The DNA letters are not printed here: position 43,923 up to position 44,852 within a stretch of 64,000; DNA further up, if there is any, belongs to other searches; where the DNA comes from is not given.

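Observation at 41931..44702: Translationally coupled GIY-YIG nuclease and SF1 helicase pair: candidate stand-alone nuclease-helicase defence module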

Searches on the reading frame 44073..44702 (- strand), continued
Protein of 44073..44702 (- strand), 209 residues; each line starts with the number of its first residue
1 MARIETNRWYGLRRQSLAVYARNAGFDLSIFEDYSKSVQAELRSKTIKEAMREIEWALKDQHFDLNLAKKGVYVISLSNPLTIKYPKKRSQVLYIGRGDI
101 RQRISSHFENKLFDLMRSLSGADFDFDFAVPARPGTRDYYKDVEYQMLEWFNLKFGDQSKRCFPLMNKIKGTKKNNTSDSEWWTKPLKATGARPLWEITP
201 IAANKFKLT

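Call 28: fold_search(model_id=the predicted structure, library=viral)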
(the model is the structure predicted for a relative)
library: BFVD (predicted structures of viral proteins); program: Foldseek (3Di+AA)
matches with E <= 10: 175; with E <= 0.001: 0
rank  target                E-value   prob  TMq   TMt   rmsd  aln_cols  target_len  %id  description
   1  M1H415                5.3e-03  0.90  0.29  0.19  16.3       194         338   13  (no name in the UniProt tables at hand)
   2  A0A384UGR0            9.0e-02  0.54  0.32  0.26  12.0       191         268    9  (no name in the UniProt tables at hand)
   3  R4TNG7                3.0e-01  0.23  0.26  0.28   8.9       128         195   15  (no name in the UniProt tables at hand)
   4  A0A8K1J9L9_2          3.0e-01  0.10  0.26  0.06  27.5       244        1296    9  (no name in the UniProt tables at hand)
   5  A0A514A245            3.6e-01  0.12  0.17  0.20  11.5       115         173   18  Bacteriophage T5 Orf172 DNA-binding domain-containing protein [Salmonella phage vB_SenS_SB9]
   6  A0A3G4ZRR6            4.1e-01  0.09  0.14  0.10   9.9        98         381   14  Ubiquitin carboxyl-terminal hydrolase (Fragment) [Dasosvirus sp.]
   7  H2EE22                4.3e-01  0.08  0.18  0.15  16.7       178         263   13  Putative serine_threonine protein kinase [Moumouvirus sp. 'Monve']
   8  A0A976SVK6            5.2e-01  0.06  0.16  0.16  14.0       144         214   12  (no name in the UniProt tables at hand)
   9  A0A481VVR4            5.5e-01  0.11  0.21  0.31   8.7       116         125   14  (no name in the UniProt tables at hand)
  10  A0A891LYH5            5.5e-01  0.04  0.18  0.12  20.6       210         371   10  Uncharacterized protein [Fowlpox virus]
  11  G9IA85                5.9e-01  0.07  0.20  0.20  14.8       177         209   11  (no name in the UniProt tables at hand)
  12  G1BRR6                6.6e-01  0.13  0.24  0.32   8.3       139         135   10  Endonuclease [Mycobacterium phage Send513]
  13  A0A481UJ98            7.0e-01  0.07  0.16  0.14  11.6       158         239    9  Non-structural protein 1 (Fragment) [Feline panleukopenia virus]
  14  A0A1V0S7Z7            7.0e-01  0.04  0.19  0.20  19.0       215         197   12  SWPV1-177 [Shearwaterpox virus]
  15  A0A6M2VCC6            7.5e-01  0.10  0.24  0.19   9.4       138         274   14  (no name in the UniProt tables at hand)
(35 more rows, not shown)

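Call 29: search_protein_families(library=pfam, alignment_id=A1, max_evalue=10)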
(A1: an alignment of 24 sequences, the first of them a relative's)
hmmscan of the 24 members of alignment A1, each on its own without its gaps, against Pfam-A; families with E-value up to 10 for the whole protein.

A. member 1, P0001 (209 aa): 1 family
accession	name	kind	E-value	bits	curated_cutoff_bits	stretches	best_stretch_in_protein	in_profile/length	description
PF01541.30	GIY-YIG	-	0.034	14.9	22.6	1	71-119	3-42/78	GIY-YIG catalytic domain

B. families by the number of members that match (of 24 scanned): 7 families
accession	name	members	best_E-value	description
PF20815.3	GIY_YIG_2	7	0.026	GIY-YIG catalytic domain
PF01541.30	GIY-YIG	1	0.034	GIY-YIG catalytic domain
PF03408.20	Foamy_virus_ENV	1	0.063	Foamy virus envelope protein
PF05254.17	UPF0203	1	0.066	Uncharacterised protein family (UPF0203)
PF25131.1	bL9m_N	1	0.14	Large ribosomal subunit protein bL9m N-terminal domain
PF20891.2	DUF6844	1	0.14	Domain of unknown function (DUF6844)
PF17065.10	UPF0669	1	0.16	Putative cytokine, C6ORF120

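Call 39: search_protein_representatives(alignment_id=A1)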
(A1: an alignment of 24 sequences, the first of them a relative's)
Query: 24 sequences, 209 profile positions. Proteins with E-value up to 0.001 (for the whole library): 183; up to 1e-10: 114; up to 1e-30: 27. The best 150 are listed.
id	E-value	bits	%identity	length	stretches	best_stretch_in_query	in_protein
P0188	1.3e-100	351.5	-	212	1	1-208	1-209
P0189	9.9e-69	247.4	-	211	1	2-207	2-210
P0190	2.9e-68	245.8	-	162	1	45-208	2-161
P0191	3.7e-68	245.5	-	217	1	2-204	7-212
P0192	1.3e-62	227.3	-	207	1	3-208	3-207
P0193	1.4e-56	207.7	-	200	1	2-207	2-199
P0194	3.4e-56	206.4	-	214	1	3-204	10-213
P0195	4.9e-55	202.6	-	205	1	4-208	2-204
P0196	4.2e-53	196.3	-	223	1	5-202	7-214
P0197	3.9e-52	193.2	-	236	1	4-207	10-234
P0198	1.2e-50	188.3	-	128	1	1-126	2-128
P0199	5.5e-47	176.3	-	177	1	71-200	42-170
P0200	6.7e-47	176.0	-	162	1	56-197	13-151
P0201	1.2e-42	162.1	-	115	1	98-209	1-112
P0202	2.7e-42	161.0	-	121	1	2-114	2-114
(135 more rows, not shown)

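Call 41: search_protein_families(library=pfam, alignment_id=A3, max_evalue=1)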
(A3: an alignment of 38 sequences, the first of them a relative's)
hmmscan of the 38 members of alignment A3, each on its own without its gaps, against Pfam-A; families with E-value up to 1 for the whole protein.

A. member 1, P0001 (209 aa): 1 family
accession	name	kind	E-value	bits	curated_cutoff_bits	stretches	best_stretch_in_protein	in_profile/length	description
PF01541.30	GIY-YIG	-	0.034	14.9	22.6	1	71-119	3-42/78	GIY-YIG catalytic domain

B. families by the number of members that match (of 38 scanned): 15 families
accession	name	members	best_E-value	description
PF24120.1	SsdA_C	1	0.0095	Single-strand DNA deaminase toxin A, C-terminal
PF11845.13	Tll0287-like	1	0.018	Tll0287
PF02937.20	COX6C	1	0.024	Cytochrome c oxidase subunit VIc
PF01541.30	GIY-YIG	1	0.034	GIY-YIG catalytic domain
PF11997.14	DUF3492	1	0.046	Domain of unknown function (DUF3492)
PF04648.17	MF_alpha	1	0.064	Yeast mating factor alpha hormone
PF22724.1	NCAB1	1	0.11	NACHT C-terminal Alpha/Beta 1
PF00543.27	P-II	1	0.13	Nitrogen regulatory protein P-II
PF18847.6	LPD29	1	0.13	Large polyvalent protein associated domain 29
PF17937.6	TetR_C_28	1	0.17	Tetracyclin repressor-like, C-terminal domain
PF01623.22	Carla_C4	1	0.19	Carlavirus putative nucleic acid binding protein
PF18444.7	RRM_9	1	0.2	RNA recognition motif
PF20098.4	DUF6488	1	0.23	Family of unknown function (DUF6488)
PF18846.6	baeRF_family5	1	0.25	Bacterial archaeo-eukaryotic release factor family 5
PF15871.10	JMY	1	0.28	Junction-mediating and -regulatory protein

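Call 42: search_solved_structures(query=A3, max_evalue=10, show_alignments=2)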
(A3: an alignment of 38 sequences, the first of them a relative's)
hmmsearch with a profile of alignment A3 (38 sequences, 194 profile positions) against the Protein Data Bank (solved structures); distinct sequences matched with E-value up to 10: 2.
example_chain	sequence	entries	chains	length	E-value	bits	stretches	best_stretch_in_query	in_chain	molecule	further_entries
6xi1_AAA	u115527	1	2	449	0.013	18.5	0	62-80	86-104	Flagellin hook IN motif family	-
8fje_A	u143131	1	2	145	0.94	12.3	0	93-138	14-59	E8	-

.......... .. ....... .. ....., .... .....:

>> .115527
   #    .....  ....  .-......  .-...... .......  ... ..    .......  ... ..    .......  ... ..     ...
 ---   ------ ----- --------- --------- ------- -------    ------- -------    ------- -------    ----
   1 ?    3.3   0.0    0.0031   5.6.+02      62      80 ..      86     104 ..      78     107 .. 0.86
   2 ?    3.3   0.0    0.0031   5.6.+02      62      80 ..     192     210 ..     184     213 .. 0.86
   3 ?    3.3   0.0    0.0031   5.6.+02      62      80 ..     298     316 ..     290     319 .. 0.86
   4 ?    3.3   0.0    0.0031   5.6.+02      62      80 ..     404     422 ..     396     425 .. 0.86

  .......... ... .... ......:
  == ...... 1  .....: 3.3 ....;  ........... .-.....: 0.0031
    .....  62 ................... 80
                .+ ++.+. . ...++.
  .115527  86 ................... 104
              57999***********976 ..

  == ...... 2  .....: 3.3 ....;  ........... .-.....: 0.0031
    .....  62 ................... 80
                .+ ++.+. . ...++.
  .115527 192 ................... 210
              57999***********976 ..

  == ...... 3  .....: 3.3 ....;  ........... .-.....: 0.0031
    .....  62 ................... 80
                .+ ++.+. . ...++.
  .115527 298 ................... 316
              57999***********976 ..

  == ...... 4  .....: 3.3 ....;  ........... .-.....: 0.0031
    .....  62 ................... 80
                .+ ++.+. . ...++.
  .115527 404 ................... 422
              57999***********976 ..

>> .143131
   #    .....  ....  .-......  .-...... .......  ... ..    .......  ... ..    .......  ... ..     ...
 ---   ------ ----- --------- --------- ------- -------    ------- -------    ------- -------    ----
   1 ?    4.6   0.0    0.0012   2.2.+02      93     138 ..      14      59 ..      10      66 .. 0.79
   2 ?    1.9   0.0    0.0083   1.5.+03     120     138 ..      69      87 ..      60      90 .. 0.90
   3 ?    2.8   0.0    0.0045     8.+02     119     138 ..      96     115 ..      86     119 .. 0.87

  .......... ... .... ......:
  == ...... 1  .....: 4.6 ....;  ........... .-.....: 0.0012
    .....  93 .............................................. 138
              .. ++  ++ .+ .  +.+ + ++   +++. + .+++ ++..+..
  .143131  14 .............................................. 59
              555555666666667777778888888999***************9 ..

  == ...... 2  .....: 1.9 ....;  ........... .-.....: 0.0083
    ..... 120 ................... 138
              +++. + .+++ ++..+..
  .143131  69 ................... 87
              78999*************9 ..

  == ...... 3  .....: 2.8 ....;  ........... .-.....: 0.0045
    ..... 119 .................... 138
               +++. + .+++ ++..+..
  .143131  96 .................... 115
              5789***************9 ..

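Call 50: search_protein_families(library=pfam, proteins=[L004:8259-9983:+, L004:10696-12648:+, L004:12645-13916:+, L004:6327-7778:+, L004:4858-6324:+, L006:5553-7379:+, L006:7380-9986:+, L006:11212-11874:+, L006:13000-14112:+, L007:7174-8193:+], max_evalue=0.001)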
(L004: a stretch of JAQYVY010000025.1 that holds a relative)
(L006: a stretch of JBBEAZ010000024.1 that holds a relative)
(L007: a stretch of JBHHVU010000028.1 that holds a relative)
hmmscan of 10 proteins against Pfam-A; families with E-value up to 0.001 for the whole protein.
L004:8259-9983:+ (574 aa): 1 family
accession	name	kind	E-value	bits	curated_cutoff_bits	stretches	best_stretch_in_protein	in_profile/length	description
PF01420.25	Methylase_S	-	1.2e-20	74.9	22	2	374-555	1-164/168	Type I restriction modification DNA specificity domain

L004:10696-12648:+ (650 aa): 2 families
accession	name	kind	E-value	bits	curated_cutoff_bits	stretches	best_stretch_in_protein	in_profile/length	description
PF03235.19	GmrSD_N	-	3.1e-36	125.8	33.2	1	9-258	2-199/199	GmrSD restriction endonuclease, N-terminal domain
PF07510.16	GmrSD_C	-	5.6e-26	91.5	23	1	464-620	1-136/138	GmrSD restriction endonucleases, C-terminal domain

L004:12645-13916:+ (423 aa): 1 family
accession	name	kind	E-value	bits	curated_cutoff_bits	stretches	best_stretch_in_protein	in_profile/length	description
PF12073.14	DUF3553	-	1.5e-10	40.9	20.3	1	8-56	3-50/50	Protein of unknown function (DUF3553)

L004:6327-7778:+ (483 aa): 5 families
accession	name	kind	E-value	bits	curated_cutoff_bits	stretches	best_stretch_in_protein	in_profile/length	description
PF02384.22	N6_Mtase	-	6.3e-81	272.5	20.4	1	140-440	2-303/311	N-6 DNA Methylase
PF12161.14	HsdM_N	-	1e-11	46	24.5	1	6-130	4-135/135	HsdM N-terminal domain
PF07669.17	Eco57I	-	9.8e-08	32.7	25.3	1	264-356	70-171/171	Eco57I restriction-modification methylase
PF01170.24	UPF0020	-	4.1e-06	27.1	22.3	1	173-280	19-133/197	RMKL-like, methyltransferase domain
PF05175.20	MTS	-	0.00098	19.2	23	0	171-281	20-111/170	Methyltransferase small domain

L004:4858-6324:+ (488 aa): 1 family
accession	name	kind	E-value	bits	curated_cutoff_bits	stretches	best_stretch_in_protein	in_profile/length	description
PF14281.12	PDDEXK_4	-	2e-36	126.1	22.3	1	34-242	1-182/183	PD-(D/E)XK nuclease superfamily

L006:5553-7379:+ (608 aa): 2 families
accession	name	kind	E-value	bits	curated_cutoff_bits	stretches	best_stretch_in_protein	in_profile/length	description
PF01555.25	N6_N4_Mtase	-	1.3e-41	143.5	26.7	1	87-340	1-218/221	DNA methylase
PF18911.6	PKD_4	-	7.4e-05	23.2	27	1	572-607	49-85/85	PKD domain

L006:7380-9986:+ (868 aa): 3 families
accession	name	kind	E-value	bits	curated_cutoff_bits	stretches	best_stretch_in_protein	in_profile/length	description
PF04851.21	ResIII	-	2.4e-16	60.5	22.5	1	79-316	4-163/164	Type III restriction enzyme, res subunit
PF19778.5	RE_endonuc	-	3e-06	27.4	23.4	1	738-818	2-80/108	Endonuclease domain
PF00270.35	DEAD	-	0.00038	20.7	26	0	129-170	18-53/167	DEAD/DEAH box helicase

L006:11212-11874:+ (220 aa): 0 families

L006:13000-14112:+ (370 aa): 1 family
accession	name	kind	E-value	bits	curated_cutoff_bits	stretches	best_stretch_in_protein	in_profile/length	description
PF01814.28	Hemerythrin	-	3.8e-17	63.4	25.3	1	61-176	2-127/127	Hemerythrin HHE cation binding domain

L007:7174-8193:+ (339 aa): 4 families
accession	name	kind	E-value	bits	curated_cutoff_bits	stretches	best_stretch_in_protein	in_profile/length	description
PF00535.33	Glycos_transf_2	-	4.3e-22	79.3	23.3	1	9-176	2-163/168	Glycosyl transferase family 2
PF13641.12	Glyco_tranf_2_3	-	6.5e-13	49.7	27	1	7-222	3-213/230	Glycosyltransferase like family 2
PF10111.15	Glyco_tranf_2_2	-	3.7e-08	33.6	27.3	1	36-201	31-200/276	Glycosyltransferase like family 2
PF13632.12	Glyco_trans_2_3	-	1.3e-07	32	27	1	86-243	1-142/198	Glycosyl transferase family group 2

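Call 55: find_homologous_proteins(query=A3, max_evalue=0.001)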
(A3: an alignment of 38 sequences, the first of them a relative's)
Query A3 (38 sequences) (209 aa, profile of the alignment): 283 proteins with E <= 0.001 among 4013 candidates; the best 120 are listed.
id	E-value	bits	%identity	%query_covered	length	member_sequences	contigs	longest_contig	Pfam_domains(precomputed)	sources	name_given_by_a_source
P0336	1.2e-56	209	29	70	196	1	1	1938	-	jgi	jgi:hypothetical protein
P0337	1.0e-55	206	25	74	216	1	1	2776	-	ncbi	-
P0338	2.6e-55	205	28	42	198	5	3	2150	-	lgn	-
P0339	5.1e-55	204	24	76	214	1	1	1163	-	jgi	-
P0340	2.6e-54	202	25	65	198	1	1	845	-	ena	-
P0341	4.0e-54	201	27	65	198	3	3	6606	-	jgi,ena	jgi:hypothetical protein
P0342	4.2e-54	201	25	76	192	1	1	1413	-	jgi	jgi:hypothetical protein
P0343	5.0e-54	201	24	76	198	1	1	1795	-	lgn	-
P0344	8.0e-54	200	35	41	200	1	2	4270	-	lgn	-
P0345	8.2e-54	200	27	70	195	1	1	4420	-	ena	-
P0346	1.7e-53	199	28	75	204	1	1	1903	-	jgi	jgi:hypothetical protein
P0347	1.7e-53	199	28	75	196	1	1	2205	-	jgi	jgi:hypothetical protein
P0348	1.8e-53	199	26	65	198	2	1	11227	-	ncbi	-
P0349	2.2e-53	199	27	76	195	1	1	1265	-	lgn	-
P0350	2.5e-53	199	30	52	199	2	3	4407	-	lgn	-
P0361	1.2e-52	196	25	81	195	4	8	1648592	-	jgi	jgi:hypothetical protein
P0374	3.8e-52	195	25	76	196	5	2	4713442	-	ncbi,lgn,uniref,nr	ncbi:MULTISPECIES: hypothetical protein [Burkholderia]|uniref:hypothetical protein n=1 Tax=Burkholde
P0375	4.0e-52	195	30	65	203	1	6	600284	-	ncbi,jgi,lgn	ncbi:MAG: hypothetical protein V9G24_11645 [Rhodoblastus sp.]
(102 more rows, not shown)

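Call 56: find_encoding_contigs(protein=P0374, flank=8000, max_places=3)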
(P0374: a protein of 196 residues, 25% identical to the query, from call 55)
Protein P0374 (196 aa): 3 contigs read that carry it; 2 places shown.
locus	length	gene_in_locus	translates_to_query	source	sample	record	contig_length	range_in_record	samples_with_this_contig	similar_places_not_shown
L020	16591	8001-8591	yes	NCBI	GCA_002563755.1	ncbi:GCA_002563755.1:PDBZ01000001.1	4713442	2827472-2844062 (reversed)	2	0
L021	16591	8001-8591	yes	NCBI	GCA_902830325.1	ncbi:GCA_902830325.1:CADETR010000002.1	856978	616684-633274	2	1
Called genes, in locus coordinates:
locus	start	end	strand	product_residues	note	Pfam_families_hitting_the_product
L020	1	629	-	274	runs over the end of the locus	PF13505:OMP_b-brl (weak), PF03922:OmpW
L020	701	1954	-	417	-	PF11170:DUF2957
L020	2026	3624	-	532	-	PF11170:DUF2957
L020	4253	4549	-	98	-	PF07883:Cupin_2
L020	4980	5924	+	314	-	PF13476:AAA_23 (faint), PF00005:ABC_tran, PF13304:AAA_21 (faint)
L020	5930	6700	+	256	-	PF01061:ABC2_membrane, PF12698:ABC2_membrane_3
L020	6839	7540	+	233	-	PF19583:ODP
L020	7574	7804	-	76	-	-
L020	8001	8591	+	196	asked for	-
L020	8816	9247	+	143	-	PF03795:YCII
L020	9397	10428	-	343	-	PF12833:HTH_18, PF00165:HTH_AraC (weak)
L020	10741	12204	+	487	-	PF00171:Aldedh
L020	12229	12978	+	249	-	PF00596:Aldolase_II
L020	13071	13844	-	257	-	PF00106:adh_short, PF08659:KR, PF13561:adh_short_C2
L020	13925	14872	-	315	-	PF04069:OpuAC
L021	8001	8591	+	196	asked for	-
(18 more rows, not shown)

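Call 57: find_encoding_contigs(protein=P0375, flank=8000, max_places=2)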
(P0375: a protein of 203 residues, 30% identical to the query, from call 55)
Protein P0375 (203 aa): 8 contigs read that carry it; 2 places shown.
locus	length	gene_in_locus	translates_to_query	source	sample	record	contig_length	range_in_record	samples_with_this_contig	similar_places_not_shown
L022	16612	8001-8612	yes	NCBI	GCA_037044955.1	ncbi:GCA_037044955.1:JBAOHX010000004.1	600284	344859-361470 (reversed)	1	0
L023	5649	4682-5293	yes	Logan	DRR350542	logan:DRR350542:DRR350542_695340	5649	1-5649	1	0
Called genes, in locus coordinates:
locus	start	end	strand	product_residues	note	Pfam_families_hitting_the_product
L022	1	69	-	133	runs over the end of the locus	-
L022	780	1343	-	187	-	-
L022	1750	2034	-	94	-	-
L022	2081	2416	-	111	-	PF02384:N6_Mtase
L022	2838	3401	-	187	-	PF12161:HsdM_N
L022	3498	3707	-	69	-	-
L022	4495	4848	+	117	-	-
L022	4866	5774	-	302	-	PF27199:YonV_C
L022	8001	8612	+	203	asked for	-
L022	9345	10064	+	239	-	PF00072:Response_reg, PF00486:Trans_reg_C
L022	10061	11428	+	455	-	PF02518:HATPase_c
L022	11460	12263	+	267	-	PF20789:4HBT_3C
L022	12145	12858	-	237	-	PF01425:Amidase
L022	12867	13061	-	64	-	-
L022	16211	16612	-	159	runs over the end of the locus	-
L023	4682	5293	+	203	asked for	-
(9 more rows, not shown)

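Call 58: find_encoding_contigs(protein=P0361, flank=8000, max_places=2)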
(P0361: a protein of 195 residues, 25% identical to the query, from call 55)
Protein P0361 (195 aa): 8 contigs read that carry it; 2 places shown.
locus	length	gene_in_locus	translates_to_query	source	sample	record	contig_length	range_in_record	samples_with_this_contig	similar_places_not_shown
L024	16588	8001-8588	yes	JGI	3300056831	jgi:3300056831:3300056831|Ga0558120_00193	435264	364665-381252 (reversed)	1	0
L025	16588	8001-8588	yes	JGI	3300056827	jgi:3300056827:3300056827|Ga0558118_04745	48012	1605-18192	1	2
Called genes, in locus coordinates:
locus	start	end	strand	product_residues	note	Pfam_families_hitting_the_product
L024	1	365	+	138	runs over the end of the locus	-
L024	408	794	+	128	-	-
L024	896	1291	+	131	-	-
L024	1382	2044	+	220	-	-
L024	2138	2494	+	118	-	-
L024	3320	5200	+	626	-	-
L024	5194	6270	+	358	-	-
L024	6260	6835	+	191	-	-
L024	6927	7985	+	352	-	-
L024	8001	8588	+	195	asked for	-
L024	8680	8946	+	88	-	-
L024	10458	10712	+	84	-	-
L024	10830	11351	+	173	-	-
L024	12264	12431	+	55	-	-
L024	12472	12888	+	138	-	-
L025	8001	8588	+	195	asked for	-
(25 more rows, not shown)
